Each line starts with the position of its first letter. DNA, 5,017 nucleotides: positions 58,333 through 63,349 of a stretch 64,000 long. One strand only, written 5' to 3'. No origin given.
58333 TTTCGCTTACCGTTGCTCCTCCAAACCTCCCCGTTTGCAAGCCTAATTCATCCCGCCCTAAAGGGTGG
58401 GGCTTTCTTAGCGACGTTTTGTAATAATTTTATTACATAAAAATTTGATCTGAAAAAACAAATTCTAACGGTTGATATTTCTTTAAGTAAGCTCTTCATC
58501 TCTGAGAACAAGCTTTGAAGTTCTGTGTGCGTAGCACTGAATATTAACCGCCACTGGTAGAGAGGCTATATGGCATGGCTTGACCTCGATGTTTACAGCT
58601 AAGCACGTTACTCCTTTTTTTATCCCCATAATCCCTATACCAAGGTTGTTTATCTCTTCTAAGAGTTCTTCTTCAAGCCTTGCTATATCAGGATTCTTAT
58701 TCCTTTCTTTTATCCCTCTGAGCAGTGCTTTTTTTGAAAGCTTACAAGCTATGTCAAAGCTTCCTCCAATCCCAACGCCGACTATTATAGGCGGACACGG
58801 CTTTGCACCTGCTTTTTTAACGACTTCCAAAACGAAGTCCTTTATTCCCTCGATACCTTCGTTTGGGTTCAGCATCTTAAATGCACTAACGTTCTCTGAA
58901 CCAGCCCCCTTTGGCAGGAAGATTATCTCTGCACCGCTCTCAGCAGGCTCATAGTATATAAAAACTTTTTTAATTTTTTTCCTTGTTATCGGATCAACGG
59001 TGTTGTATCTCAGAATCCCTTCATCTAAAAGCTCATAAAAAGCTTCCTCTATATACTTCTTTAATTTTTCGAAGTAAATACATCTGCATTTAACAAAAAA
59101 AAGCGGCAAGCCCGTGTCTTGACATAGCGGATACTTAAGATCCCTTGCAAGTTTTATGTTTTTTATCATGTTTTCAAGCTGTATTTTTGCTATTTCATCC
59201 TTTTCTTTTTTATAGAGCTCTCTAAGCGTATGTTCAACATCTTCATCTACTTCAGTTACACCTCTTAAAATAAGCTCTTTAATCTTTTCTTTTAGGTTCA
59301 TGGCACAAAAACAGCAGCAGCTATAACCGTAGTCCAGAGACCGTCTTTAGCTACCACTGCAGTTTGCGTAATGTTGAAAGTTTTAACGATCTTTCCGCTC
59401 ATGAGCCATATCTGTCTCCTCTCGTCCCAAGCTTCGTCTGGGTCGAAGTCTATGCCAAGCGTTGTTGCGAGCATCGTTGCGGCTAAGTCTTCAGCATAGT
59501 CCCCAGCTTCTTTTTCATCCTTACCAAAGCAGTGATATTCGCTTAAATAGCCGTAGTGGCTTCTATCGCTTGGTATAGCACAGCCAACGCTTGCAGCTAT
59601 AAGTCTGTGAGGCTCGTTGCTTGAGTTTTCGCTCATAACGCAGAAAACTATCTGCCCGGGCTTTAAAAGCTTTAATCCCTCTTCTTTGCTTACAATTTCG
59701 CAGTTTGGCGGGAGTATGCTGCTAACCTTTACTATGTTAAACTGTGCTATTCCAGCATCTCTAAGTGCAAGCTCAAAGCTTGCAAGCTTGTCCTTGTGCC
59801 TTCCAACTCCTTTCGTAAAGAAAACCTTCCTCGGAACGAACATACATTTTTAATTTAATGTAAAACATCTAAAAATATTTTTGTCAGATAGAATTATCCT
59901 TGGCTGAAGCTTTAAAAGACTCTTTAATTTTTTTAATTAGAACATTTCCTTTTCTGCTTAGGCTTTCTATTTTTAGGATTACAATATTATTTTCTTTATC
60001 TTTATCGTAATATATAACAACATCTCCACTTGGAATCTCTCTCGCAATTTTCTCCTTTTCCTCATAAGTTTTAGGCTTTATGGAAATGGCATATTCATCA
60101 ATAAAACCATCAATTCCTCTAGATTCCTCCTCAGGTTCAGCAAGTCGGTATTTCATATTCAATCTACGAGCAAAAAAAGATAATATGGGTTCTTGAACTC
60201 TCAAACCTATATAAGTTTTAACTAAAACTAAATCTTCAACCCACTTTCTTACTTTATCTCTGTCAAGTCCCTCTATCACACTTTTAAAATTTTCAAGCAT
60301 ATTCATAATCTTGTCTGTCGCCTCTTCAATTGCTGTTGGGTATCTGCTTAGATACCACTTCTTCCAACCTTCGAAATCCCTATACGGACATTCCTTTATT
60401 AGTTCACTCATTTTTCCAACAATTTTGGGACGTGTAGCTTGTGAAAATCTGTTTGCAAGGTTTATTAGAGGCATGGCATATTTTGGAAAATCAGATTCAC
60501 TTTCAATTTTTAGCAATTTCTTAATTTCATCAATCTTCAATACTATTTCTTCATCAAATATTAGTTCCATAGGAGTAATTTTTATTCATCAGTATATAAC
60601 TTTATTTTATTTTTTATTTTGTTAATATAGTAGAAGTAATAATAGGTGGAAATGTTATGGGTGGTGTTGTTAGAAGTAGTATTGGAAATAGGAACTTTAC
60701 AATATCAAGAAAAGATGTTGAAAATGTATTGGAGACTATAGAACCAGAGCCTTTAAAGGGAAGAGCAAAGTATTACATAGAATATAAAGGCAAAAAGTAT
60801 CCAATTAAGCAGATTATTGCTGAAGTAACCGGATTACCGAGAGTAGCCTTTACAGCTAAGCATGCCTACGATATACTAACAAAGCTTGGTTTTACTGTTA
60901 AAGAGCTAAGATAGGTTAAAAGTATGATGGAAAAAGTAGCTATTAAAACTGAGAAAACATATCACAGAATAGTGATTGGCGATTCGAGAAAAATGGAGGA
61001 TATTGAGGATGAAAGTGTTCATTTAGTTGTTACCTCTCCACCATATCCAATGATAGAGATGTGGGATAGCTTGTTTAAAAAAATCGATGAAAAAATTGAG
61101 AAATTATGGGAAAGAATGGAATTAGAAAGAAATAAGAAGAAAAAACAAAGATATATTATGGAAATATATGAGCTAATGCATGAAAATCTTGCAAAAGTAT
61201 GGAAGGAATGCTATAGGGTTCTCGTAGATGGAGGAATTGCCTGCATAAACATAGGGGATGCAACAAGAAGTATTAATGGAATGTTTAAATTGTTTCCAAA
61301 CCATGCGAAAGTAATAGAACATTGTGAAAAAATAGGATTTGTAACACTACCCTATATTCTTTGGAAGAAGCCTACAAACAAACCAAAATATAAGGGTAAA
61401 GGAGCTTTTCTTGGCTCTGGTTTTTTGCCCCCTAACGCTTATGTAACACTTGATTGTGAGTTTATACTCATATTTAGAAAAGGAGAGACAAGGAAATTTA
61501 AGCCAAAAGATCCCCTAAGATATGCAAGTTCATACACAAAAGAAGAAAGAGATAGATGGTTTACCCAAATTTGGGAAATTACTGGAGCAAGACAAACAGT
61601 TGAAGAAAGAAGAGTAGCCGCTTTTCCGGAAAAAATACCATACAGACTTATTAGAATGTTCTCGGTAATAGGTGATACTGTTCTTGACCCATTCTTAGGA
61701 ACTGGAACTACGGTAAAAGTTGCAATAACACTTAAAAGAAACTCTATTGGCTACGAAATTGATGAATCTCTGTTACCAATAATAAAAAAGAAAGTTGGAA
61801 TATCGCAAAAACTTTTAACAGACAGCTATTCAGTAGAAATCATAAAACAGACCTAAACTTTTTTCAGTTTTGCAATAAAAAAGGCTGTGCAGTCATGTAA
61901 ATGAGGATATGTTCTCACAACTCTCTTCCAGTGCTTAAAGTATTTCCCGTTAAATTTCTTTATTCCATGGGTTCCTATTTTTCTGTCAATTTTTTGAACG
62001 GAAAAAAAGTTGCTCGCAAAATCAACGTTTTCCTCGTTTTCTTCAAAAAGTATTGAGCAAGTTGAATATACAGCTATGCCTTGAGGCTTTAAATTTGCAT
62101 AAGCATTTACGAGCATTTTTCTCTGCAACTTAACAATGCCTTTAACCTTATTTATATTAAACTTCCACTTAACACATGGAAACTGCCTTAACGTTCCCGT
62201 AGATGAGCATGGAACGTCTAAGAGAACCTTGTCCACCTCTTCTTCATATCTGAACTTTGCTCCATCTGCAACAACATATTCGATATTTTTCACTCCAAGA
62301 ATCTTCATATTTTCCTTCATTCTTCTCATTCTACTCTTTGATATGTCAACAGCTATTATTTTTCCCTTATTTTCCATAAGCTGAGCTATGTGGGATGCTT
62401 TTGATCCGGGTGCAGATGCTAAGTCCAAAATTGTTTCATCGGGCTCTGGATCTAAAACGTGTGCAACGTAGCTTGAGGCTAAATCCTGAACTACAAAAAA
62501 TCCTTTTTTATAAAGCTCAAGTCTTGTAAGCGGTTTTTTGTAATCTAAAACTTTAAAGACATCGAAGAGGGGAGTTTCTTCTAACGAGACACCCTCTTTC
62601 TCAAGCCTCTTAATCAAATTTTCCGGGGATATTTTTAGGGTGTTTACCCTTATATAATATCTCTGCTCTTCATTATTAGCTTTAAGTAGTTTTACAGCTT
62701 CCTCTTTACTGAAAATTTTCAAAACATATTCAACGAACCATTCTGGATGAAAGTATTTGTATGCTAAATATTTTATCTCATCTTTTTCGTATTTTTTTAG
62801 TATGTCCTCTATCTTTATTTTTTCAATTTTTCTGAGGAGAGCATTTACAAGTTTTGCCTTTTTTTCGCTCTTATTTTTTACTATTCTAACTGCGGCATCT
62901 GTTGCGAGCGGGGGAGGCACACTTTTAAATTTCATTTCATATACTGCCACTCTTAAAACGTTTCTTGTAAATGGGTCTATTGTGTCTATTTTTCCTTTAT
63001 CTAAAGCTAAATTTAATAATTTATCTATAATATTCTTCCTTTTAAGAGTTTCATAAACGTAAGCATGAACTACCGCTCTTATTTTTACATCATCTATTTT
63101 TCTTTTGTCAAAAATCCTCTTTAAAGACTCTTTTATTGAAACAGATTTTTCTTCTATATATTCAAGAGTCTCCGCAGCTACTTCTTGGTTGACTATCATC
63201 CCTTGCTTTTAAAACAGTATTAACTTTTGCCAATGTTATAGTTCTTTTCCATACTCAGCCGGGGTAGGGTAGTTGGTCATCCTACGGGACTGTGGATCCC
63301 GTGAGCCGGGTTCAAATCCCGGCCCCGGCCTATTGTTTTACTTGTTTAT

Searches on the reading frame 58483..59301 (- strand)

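Call 27: search_protein_families(library=pfam, proteins=[window:58483-59301:-], max_evalue=0.0001)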
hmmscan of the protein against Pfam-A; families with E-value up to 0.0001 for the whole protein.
window:58483-59301:- (272 aa): 1 family
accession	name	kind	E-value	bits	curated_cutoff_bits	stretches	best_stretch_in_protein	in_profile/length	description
PF05681.19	Fumerase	-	3.3e-87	292.7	25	1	5-263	2-268/270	Fumarate hydratase (Fumerase)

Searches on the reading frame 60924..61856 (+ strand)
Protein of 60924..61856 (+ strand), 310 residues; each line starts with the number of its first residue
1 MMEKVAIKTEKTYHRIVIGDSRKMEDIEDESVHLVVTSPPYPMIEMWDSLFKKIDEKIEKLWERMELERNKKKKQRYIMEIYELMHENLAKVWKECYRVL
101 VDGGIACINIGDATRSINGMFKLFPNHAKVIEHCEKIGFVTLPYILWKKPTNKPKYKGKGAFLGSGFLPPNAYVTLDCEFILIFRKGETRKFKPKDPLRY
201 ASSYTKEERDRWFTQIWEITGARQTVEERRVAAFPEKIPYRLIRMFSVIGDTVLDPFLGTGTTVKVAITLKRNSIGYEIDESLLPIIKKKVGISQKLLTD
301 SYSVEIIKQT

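Call 27: search_protein_families(library=pfam, proteins=[window:60924-61856:+], max_evalue=0.0001)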
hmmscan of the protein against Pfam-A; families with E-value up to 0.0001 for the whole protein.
window:60924-61856:+ (310 aa): 1 family
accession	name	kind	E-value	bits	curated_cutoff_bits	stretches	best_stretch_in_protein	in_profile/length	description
PF01555.25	N6_N4_Mtase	-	1.4e-45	156.4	26.7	1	32-289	1-221/221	DNA methylase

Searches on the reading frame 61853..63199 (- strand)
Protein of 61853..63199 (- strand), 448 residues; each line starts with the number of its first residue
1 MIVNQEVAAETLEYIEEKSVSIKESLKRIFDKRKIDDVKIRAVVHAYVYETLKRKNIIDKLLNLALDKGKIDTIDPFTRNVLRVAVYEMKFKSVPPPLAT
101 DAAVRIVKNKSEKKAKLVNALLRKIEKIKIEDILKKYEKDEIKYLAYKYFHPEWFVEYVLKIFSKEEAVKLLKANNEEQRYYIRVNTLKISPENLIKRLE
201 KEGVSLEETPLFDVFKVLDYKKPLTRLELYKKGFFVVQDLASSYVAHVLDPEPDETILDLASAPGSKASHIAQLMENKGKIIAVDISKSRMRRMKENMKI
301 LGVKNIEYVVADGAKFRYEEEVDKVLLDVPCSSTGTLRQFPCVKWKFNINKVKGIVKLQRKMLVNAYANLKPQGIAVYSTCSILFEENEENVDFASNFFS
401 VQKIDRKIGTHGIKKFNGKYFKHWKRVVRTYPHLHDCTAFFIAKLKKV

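Call 27: search_protein_families(library=pfam, proteins=[window:61853-63199:-], max_evalue=0.0001)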
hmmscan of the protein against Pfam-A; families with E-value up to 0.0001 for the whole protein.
window:61853-63199:- (448 aa): 10 families
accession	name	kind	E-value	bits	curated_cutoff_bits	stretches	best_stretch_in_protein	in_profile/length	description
PF01189.24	Methyltr_RsmB-F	-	2e-51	174.9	27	1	247-446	2-199/199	16S rRNA methyltransferase RsmB/F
PF01029.23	NusB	-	3.9e-22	79.5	23.1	1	5-127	4-133/133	NusB family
PF22458.1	RsmF-B_ferredox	-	2.9e-13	50.2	27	1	151-212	1-61/74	Methyltr_RsmF/B-like, ferredoxin-like domain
PF13847.12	Methyltransf_31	-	2.8e-12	47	27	1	253-384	3-122/145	Methyltransferase domain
PF01209.24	Ubie_methyltran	-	6.7e-08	32.6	20.1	1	245-321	39-115/233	ubiE/COQ5 methyltransferase family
PF13649.12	Methyltransf_25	-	1.5e-07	32.4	27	1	257-326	1-69/97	Methyltransferase domain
PF17125.10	Methyltr_RsmF_N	-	4.1e-07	30.8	34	1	152-239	2-85/86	N-terminal domain of 16S rRNA methyltransferase RsmF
PF01728.25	FtsJ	-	1.1e-06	29.2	24.1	1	250-404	20-161/181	FtsJ-like methyltransferase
PF01135.25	PCMT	-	1e-05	25.8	20.3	1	244-315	64-135/210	Protein-L-isoaspartate(D-aspartate) O-methyltransferase (PCMT)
PF01269.23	Fibrillarin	-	2.2e-05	24.2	27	1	252-326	70-146/227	Fibrillarin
